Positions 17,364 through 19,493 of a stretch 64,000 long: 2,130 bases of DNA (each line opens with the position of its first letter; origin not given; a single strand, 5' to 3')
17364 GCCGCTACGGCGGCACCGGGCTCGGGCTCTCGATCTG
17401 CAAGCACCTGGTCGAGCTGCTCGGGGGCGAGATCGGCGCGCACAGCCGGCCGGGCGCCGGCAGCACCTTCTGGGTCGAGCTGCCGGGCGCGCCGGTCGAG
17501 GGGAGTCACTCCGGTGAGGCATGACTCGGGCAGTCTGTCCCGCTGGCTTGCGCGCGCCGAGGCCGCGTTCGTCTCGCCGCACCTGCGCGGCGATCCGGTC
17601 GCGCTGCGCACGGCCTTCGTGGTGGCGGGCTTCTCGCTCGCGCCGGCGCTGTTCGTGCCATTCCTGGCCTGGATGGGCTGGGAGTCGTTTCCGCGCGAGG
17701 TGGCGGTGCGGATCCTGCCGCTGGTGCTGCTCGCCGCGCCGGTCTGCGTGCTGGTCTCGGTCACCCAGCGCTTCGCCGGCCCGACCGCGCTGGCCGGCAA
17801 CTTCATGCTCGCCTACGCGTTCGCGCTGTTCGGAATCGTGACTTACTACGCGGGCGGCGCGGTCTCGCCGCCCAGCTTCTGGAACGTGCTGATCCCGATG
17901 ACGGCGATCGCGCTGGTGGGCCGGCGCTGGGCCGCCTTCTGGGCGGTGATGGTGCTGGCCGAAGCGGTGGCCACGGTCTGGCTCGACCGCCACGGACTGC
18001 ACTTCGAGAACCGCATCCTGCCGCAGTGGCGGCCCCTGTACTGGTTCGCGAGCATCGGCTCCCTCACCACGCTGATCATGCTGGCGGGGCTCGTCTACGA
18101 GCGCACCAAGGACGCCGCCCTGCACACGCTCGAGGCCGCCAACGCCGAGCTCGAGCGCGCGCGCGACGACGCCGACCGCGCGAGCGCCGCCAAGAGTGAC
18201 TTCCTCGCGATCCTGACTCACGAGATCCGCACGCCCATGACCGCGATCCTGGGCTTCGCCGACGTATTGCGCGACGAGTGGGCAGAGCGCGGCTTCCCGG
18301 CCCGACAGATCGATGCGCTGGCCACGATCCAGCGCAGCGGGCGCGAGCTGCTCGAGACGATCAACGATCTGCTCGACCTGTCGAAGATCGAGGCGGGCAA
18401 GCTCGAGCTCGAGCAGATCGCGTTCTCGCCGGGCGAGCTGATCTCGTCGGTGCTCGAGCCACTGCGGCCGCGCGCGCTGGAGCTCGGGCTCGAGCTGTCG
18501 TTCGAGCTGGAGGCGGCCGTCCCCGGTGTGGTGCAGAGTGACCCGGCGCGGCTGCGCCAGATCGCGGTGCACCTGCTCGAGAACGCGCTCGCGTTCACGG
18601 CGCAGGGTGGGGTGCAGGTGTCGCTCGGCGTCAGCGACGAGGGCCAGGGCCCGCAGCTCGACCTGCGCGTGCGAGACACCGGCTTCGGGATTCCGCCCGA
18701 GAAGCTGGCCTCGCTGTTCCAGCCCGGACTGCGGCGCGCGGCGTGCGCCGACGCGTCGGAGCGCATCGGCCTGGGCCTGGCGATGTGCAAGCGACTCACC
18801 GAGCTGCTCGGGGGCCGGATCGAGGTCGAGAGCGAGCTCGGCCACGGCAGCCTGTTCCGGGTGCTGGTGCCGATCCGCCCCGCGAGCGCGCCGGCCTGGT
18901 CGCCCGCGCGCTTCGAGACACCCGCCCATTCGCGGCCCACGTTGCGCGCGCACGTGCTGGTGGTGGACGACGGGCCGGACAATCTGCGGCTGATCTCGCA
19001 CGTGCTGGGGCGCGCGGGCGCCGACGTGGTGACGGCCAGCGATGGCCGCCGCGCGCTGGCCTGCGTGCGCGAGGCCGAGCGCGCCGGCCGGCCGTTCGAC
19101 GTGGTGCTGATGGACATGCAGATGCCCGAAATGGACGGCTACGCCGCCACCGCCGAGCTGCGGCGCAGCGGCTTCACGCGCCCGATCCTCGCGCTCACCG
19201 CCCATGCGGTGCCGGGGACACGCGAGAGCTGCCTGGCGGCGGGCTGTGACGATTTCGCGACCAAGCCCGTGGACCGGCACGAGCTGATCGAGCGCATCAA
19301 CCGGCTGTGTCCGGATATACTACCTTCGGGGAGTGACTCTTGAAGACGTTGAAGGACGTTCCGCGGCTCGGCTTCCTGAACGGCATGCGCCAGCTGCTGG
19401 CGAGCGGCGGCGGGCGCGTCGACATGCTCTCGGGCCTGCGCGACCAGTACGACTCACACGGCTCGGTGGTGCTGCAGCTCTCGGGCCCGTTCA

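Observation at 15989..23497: Six-gene co-directional cluster: two paralogous membrane-embedded sensor kinases translationally coupled to a cytochrome P450, then AKR, enoyl-CoA hydratase and an APH-type kinase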

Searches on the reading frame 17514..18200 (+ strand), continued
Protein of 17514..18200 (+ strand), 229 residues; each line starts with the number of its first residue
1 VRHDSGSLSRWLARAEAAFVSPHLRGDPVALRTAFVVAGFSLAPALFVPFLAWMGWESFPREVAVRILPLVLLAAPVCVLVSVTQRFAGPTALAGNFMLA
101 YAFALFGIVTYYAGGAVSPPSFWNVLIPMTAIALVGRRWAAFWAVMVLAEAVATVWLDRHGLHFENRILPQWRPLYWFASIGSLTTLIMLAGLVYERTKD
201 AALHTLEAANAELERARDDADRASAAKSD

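Call 57: find_encoding_contigs(protein=P0274, flank=10000, max_places=2)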
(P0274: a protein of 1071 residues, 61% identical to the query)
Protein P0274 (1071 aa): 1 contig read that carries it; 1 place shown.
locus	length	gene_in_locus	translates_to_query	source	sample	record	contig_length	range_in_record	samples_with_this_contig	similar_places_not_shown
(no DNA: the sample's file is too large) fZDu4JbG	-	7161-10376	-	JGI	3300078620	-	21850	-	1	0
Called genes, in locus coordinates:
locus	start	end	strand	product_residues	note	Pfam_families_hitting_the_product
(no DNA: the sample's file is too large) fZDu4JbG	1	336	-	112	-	?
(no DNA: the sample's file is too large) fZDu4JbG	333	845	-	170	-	PF13527:Acetyltransf_9 (weak), PF00583:Acetyltransf_1, PF13673:Acetyltransf_10, PF13508:Acetyltransf_7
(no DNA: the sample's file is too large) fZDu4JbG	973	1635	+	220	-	PF11319:VasI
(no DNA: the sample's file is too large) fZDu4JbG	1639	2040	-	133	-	-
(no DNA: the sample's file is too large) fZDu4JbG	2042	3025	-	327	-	PF08240:ADH_N, PF00107:ADH_zinc_N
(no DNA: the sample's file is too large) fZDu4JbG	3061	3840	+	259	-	-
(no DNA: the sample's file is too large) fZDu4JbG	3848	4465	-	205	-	-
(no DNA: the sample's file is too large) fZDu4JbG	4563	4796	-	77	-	-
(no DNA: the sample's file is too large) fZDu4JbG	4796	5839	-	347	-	PF01734:Patatin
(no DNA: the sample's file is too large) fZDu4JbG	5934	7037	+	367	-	PF01926:MMR_HSR1, PF02421:FeoB_N, PF06071:YchF-GTPase_C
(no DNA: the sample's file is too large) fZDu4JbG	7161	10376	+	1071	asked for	PF00512:HisKA (weak), PF13581:HATPase_c_2 (faint), PF02518:HATPase_c, PF00512:HisKA, PF02518:HATPase_c, PF00072:Response_reg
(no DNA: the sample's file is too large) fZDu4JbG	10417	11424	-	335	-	PF00756:Esterase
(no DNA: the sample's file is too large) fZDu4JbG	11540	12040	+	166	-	-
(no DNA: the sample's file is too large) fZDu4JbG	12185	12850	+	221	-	PF13620:CarboxypepD_reg (weak), PF13715:CarbopepD_reg_2, PF11617:Cu-binding_MopE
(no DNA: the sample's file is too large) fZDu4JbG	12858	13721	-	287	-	PF00326:Peptidase_S9, PF12146:Hydrolase_4 (faint)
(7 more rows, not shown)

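Call 58: find_encoding_contigs(protein=P0137, flank=10000, max_places=2)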
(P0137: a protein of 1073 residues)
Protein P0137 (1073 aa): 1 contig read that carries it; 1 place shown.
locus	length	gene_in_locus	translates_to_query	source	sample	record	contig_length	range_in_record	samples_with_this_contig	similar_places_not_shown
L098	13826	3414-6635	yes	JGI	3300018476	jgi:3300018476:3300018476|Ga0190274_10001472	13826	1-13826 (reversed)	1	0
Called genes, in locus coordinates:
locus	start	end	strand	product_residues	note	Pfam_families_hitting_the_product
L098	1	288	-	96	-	?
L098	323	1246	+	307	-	PF02423:OCD_Mu_crystall, PF01488:Shikimate_DH (weak)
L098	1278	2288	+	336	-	PF02423:OCD_Mu_crystall, PF01488:Shikimate_DH (weak)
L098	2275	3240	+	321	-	PF00291:PALP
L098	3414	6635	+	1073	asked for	PF00512:HisKA, PF02518:HATPase_c, PF13581:HATPase_c_2 (faint), PF00512:HisKA, PF02518:HATPase_c, PF00072:Response_reg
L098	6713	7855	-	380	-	PF05787:PhoX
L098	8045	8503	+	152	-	PF19780:DUF6265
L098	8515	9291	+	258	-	PF01209:Ubie_methyltran, PF05175:MTS, PF13489:Methyltransf_23, PF13847:Methyltransf_31, PF08241:Methyltransf_11, PF08242:Methyltransf_12, PF13649:Methyltransf_25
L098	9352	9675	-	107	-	-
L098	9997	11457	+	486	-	PF00675:Peptidase_M16, PF05193:Peptidase_M16_C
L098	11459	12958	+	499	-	PF05193:Peptidase_M16_C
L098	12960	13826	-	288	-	PF00248:Aldo_ket_red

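Call 59: find_encoding_contigs(protein=P0277, flank=10000, max_places=2)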
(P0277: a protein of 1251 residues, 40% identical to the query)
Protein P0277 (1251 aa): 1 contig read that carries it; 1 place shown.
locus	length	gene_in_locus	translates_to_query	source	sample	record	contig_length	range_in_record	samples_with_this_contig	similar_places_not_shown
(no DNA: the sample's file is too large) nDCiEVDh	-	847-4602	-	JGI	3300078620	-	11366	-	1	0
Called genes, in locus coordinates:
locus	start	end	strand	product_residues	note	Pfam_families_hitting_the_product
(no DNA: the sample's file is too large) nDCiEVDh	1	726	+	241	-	?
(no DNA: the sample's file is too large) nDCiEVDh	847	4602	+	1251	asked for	PF00512:HisKA, PF13581:HATPase_c_2 (faint), PF02518:HATPase_c, PF00072:Response_reg, PF00512:HisKA, PF02518:HATPase_c, PF00072:Response_reg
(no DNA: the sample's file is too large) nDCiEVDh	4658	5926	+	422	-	PF02403:Seryl_tRNA_N, PF00587:tRNA-synt_2b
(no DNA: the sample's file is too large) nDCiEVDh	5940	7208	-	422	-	PF02308:MgtC, PF13194:DUF4010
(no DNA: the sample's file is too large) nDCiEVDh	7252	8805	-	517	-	PF00361:Proton_antipo_M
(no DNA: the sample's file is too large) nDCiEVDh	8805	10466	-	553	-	PF01059:Oxidored_q5_N (weak), PF00361:Proton_antipo_M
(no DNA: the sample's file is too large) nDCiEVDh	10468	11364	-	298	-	?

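Call 60: find_encoding_contigs(protein=P0279, flank=10000, max_places=2)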
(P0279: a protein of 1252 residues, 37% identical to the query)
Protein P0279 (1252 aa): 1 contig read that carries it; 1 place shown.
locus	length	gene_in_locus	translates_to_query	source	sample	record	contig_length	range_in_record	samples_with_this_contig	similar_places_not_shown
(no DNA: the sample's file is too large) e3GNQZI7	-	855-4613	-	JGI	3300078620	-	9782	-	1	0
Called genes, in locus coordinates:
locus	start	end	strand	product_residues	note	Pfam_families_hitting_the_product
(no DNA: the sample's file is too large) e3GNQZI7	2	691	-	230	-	?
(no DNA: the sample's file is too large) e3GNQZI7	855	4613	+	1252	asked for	PF00512:HisKA, PF13581:HATPase_c_2 (faint), PF02518:HATPase_c, PF13589:HATPase_c_3 (faint), PF00072:Response_reg, PF00512:HisKA, PF02518:HATPase_c, PF00072:Response_reg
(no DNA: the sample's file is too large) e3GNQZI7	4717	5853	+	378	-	PF01594:AI-2E_transport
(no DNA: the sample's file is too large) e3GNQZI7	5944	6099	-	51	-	-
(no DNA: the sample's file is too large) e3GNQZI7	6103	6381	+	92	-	-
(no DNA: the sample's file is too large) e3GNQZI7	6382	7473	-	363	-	PF01436:NHL (faint)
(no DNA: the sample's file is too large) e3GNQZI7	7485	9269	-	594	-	PF13188:PAS_8 (faint), PF00989:PAS, PF08447:PAS_3 (weak), PF00512:HisKA (weak), PF02518:HATPase_c, PF00072:Response_reg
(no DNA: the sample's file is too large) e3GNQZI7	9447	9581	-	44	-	-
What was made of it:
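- Four fused double kinases in other lineages sit next to unrelated genes (calls 57-60).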

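Call 66: search_protein_families(library=pfam, proteins=[L003:7985-8602:+], max_evalue=0.001)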
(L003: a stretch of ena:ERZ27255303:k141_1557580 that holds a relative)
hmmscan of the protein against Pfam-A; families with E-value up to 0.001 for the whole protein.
L003:7985-8602:+ (206 aa): 0 families

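Call 70: search_protein_families(library=pfam, proteins=[L003:7985-8602:+, L085:1045-1662:+, L091:5195-5812:+, L085:8060-8437:+], max_evalue=10)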
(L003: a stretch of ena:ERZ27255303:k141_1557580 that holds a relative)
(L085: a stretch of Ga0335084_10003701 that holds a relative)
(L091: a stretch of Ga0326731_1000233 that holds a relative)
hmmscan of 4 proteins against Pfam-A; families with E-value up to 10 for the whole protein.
L003:7985-8602:+ (206 aa): 0 families

L085:1045-1662:+ (206 aa): 1 family
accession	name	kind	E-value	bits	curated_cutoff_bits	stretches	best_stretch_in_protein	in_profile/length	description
PF22983.1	RM8_Med14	-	0.23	12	27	1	131-161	35-65/74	Mediator of RNA polymerase II transcription subunit 14, RM8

L091:5195-5812:+ (206 aa): 0 families

L085:8060-8437:+ (126 aa): 0 families

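Call 71: predict_structure(alignment_id=A4)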
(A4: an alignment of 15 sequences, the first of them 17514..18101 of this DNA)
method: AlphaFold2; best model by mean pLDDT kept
length: 196 residues; sequences in the alignment: 15
mean_pLDDT: 91.2   pTM: 0.84
mean pLDDT of the five models: 91.2, 91.0, 89.7, 89.2, 89.1
residues with pLDDT >= 90: 136; 70-90: 55; 50-70: 4; < 50: 1
segments of 3 or more residues with pLDDT < 50: none
pLDDT, mean of each block of 10 residues (from residue 1): 70 86 88 90 93 96 97 95 86 92 95 91 92 94 97 95 95 94 91 84
secondary structure, 60 per line:
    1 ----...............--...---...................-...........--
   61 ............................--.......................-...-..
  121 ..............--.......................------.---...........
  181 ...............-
elements in order: H5-19 H28-46 H48-58 H61-88 H91-112 H119-134 H137-159 H170-195
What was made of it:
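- On Pfam MASE6 (PF20966): AlphaFold2 model with pLDDT 91.2, six TM helices and loops of 10 aa or less (call 71).
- Checked: The AlphaFold2 model (pLDDT 91) has an N-terminal helix plus six TM helices, and the longest loop is about 10 residues (call 71).
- The 6-TM model has pLDDT 91 (call 71).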

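Call 74: fold_search(model_id=the predicted structure, library=pdb)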
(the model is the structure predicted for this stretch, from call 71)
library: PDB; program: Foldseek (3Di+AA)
matches with E <= 10: 293; with E <= 0.001: 0
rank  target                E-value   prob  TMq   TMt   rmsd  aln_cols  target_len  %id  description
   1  7yzk_A                1.4e-01  1.00  0.60  0.34   3.6       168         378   15  Structure of Mycobacterium tuberculosis adenylyl cyclase Rv1625c / Cya (released 2022-08-31)
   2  8f6h_A                2.3e-01  0.51  0.30  0.23  11.3       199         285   12  Cryo-EM structure of a Zinc-loaded asymmetrical TMD D70A mutant of the YiiP-Fab complex (released 2023-02-08)
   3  8f6k_B                2.8e-01  0.44  0.30  0.23  12.1       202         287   13  Cryo-EM structure of a Zinc-loaded H263A/D287A mutant of the YiiP-Fab complex (released 2023-02-08)
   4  2gm8_B                6.9e-01  0.25  0.31  0.30  13.9       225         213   15  TenA Homolog/Thi-4 Thiaminase complexed with product 4-amino-5-hydroxymethyl-2-methylpyrimidine (released 2006-04-18)
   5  8g08_a                7.2e-01  0.11  0.22  0.19  21.1       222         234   18  Cryo-EM structure of SQ31f-bound Mycobacterium smegmatis ATP synthase rotational state 1 (backbone model) (released 2023-02-15)
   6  8g07_a                7.2e-01  0.11  0.22  0.19  20.7       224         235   17  Cryo-EM structure of SQ31f-bound Mycobacterium smegmatis ATP synthase FO region (released 2023-02-15)
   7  8j0s_a                8.4e-01  0.11  0.23  0.20  21.6       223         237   15  Cryo-EM structure of Mycobacterium tuberculosis ATP synthase in complex with bedaquiline(BDQ) (released 2024-05-22)
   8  7vg4_B                9.8e-01  0.09  0.18  0.18  18.6       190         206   10  10,5-methenyltetrahydrofolate cyclohydrolase from Methylobacterium extorquens AM1 strain (released 2022-07-06)
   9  1yaf_C                1.3e+00  0.33  0.41  0.37  13.8       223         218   11  Structure of TenA from Bacillus subtilis (released 2005-02-22)
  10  6qvh                  1.3e+00  0.21  0.27  0.37  10.7       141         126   12  Streptomyces lividans Ccsp mutant - H113A (released 2019-07-10)
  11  7vg4_C                1.3e+00  0.16  0.25  0.24  16.6       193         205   10  10,5-methenyltetrahydrofolate cyclohydrolase from Methylobacterium extorquens AM1 strain (released 2022-07-06)
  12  2c2f                  1.3e+00  0.15  0.27  0.29  10.7       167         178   11  Dps from Deinococcus radiodurans (released 2006-07-26)
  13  2gm8_A                1.4e+00  0.13  0.28  0.26  17.0       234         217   14  TenA Homolog/Thi-4 Thiaminase complexed with product 4-amino-5-hydroxymethyl-2-methylpyrimidine (released 2006-04-18)
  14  8f6i_B                1.4e+00  0.10  0.24  0.19  13.0       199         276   15  Cryo-EM structure of a Zinc-loaded symmetrical D70A mutant of the YiiP-Fab complex (released 2023-02-08)
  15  8hj2_R                1.4e+00  0.06  0.19  0.15  19.6       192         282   14  GPR21 wt with G15 complex (released 2023-03-15)
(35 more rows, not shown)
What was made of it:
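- Closest known: Rv1625c/Cya and mammalian membrane adenylyl cyclases. Same: Best structural match to the sensor model (7yzk, TM-score 0.60, rmsd 3.6 A over 168 columns; call 74).
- Its best solved-structure match is the Rv1625c 6-TM anchor, TM-score 0.60 (call 74).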

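Call 82: search_protein_families(library=ncbifam, proteins=[L003:7985-8602:+, L085:1045-1662:+, L091:5195-5812:+], max_evalue=10)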
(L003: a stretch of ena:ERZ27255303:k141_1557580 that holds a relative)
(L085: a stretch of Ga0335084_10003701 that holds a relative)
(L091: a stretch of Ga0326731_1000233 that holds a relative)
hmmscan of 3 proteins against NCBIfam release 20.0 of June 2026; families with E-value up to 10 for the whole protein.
L003:7985-8602:+ (206 aa): 0 families

L085:1045-1662:+ (206 aa): 0 families

L091:5195-5812:+ (206 aa): 0 families

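Call 83: search_solved_structures(query=L003:7985-8602:+, max_evalue=10)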
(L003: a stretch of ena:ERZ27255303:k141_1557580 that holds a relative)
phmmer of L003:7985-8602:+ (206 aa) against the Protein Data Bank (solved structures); distinct sequences matched with E-value up to 10: 0.

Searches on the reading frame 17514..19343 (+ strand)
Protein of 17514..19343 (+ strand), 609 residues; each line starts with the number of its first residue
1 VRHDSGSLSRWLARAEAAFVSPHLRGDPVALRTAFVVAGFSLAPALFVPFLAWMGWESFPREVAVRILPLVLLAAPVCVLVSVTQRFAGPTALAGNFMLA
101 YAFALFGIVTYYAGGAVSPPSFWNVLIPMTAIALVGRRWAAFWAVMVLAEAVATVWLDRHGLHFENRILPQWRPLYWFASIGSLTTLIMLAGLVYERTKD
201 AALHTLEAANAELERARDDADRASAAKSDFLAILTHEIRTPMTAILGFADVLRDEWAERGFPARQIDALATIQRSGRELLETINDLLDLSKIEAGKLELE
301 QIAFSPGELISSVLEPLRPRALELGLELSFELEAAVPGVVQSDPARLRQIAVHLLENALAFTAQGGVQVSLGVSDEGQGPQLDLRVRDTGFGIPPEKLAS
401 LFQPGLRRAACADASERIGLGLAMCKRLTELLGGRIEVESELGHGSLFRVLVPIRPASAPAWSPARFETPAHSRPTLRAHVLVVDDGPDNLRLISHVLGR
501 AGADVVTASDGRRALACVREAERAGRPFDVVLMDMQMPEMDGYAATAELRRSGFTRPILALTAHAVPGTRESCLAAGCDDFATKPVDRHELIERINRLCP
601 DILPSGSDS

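Call 3: search_protein_families(library=pfam, proteins=[window:17514-19343:+], max_evalue=0.01)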
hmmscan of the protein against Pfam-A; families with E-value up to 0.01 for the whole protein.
window:17514-19343:+ (609 aa): 3 families
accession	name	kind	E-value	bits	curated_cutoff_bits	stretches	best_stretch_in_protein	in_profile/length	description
PF00072.30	Response_reg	-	3.1e-25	88.9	30.2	1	481-596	1-111/111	Response regulator receiver domain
PF02518.31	HATPase_c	-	2e-21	76.9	26.4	1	343-455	2-110/111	Histidine kinase-, DNA gyrase B-, and HSP90-like ATPase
PF00512.31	HisKA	-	2.6e-19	69.4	26.9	1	226-295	1-66/66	His Kinase A (phospho-acceptor) domain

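Call 31: search_protein_families(library=ncbifam, proteins=[window:17514-19340:+], max_evalue=0.001)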
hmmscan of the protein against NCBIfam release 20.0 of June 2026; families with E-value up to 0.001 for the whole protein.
window:17514-19340:+ (609 aa): 140 families (the best 25 are shown)
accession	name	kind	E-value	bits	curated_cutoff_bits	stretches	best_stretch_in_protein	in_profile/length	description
TIGR02956.1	TMAO_torS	equivalog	6e-87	292.7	676.5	1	190-597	425-818/967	TMAO reductase system sensor histidine kinase/response regulator TorS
NF008318.0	PRK11107.1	equivalog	1.4e-84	284.8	890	2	202-459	268-523/920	two-component sensor histidine kinase BarA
NF011874.0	PRK15347.1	equivalog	1.6e-70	238.2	852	2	211-471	382-631/921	two component system sensor kinase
NF041947.1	LuxQ_Vibrio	equivalog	2.2e-70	237.6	1200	1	206-594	451-834/843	quorum-sensing autoinducer 2 sensor kinase/phosphatase LuxQ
NF008099.0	PRK10841.1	equivalog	1.1e-69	235.2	920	2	217-458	460-694/949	two-component system sensor histidine kinase RcsC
NF038297.2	hybrid_HK_HrmK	equivalog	1.3e-69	235.4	725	1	204-593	212-602/607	hybrid histidine kinase/response regulator HrmK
NF008302.0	PRK11091.1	equivalog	1.3e-60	205.5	838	1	212-599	268-643/779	aerobic respiration two-component sensor histidine kinase ArcB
NF008543.0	PRK11466.1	equivalog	4.2e-60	203.6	982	1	201-595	421-794/914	TMAO reductase system sensor histidine kinase/response regulator TorS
NF045901.1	HisKinLetSLeg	equivalog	1.1e-57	195.7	1650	2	202-453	268-517/906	two-component system sensor histidine kinase LetS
NF041832.1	near_NosP_CTERM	subfamily_domain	2.6e-46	158.4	400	1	222-592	2-363/370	NahK/ErcS family hybrid sensor histidine kinase/response regulator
NF007420.1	PRK09959.1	equivalog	2.8e-41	141.1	1995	1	212-587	697-1062/1197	acid-sensing system histidine kinase EvgS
NF041880.1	EPS_EpsF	equivalog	3.6e-41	141.2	900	2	217-453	264-492/492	response regulator EpsF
NF050805.1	CellDivHKDivJCaul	equivalog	4.4e-41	140.7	1000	1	208-455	279-521/531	cell cycle sensor histidine kinase DivJ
NF046044.1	PnpS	equivalog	1e-40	139.9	400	1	224-453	167-390/390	two-component system histidine kinase PnpS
NF041593.1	histid_kinase_PdhS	equivalog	1.2e-35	122.8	2000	1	209-453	784-1034/1041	cell-division control histidine kinase PdhS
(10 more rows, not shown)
